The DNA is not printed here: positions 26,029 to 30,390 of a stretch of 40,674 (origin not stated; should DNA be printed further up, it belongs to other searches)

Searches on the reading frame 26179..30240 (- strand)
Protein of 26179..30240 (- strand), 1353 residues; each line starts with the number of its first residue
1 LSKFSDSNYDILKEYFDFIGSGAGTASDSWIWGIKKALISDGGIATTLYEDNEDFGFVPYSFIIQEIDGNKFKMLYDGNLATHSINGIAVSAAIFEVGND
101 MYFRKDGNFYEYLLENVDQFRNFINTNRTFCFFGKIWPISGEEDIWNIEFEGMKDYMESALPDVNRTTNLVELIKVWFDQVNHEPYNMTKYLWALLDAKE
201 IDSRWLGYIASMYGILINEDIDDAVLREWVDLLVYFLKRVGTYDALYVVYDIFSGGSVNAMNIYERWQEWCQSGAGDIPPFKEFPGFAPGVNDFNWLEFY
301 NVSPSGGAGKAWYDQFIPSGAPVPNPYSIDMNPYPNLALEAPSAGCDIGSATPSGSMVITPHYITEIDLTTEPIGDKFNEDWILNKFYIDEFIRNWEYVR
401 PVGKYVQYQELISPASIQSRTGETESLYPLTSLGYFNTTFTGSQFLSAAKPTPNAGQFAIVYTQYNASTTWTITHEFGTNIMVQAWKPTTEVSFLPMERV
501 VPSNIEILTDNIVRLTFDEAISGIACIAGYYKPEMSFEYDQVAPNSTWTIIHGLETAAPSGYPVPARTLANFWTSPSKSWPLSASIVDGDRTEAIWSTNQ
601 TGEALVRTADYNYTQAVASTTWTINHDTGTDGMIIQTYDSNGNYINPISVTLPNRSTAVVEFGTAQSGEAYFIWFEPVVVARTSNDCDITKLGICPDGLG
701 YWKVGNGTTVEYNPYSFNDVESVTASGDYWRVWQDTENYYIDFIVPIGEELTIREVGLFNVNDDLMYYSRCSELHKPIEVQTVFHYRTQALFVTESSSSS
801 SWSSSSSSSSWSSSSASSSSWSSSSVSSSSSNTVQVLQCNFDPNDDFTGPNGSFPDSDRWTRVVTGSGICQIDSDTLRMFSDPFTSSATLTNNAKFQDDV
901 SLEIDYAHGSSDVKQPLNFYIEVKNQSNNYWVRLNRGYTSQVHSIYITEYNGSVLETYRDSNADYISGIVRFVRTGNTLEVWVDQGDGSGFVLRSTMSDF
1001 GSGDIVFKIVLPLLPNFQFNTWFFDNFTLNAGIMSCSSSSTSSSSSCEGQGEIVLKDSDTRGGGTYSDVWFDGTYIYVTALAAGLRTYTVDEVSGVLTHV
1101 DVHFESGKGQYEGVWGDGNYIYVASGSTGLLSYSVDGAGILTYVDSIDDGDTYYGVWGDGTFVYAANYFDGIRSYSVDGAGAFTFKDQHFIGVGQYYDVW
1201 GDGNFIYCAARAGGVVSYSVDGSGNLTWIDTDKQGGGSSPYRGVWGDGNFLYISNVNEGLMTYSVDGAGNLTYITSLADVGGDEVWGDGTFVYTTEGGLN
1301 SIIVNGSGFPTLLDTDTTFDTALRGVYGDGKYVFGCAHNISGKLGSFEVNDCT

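Call 15: search_protein_families(library=pfam, proteins=[window:26179-30240:-], max_evalue=0.01)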
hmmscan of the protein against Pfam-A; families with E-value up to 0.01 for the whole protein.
window:26179-30240:- (1353 aa): 1 family
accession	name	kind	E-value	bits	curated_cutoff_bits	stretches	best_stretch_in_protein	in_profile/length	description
PF10282.15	Lactonase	-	7.5e-10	39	21.7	2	1080-1187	10-125/344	Lactonase, 7-bladed beta-propeller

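Call 16: search_protein_families(library=phrogs, proteins=[window:26179-30240:-], max_evalue=0.001)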
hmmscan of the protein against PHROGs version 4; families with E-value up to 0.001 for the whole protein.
window:26179-30240:- (1353 aa): 5 families
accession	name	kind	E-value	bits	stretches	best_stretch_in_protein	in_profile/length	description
phrog_21918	-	unknown function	6.6e-21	75.7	2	610-673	64-127/200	-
phrog_24148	-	DNA, RNA and nucleotide metabolism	1.2e-09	39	1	459-529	198-265/275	HNH endonuclease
phrog_16122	-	head and packaging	1.5e-05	25.2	0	603-672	446-519/526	virion structural protein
phrog_28944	-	unknown function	4.4e-05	24.9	0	462-525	10-70/73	-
phrog_34633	-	unknown function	9.6e-05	23.2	0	606-670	187-249/252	-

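Call 83: search_protein_families(library=ncbifam, proteins=[window:26179-30240:-], max_evalue=0.01)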
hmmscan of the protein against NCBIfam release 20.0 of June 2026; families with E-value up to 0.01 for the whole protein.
window:26179-30240:- (1353 aa): 0 families
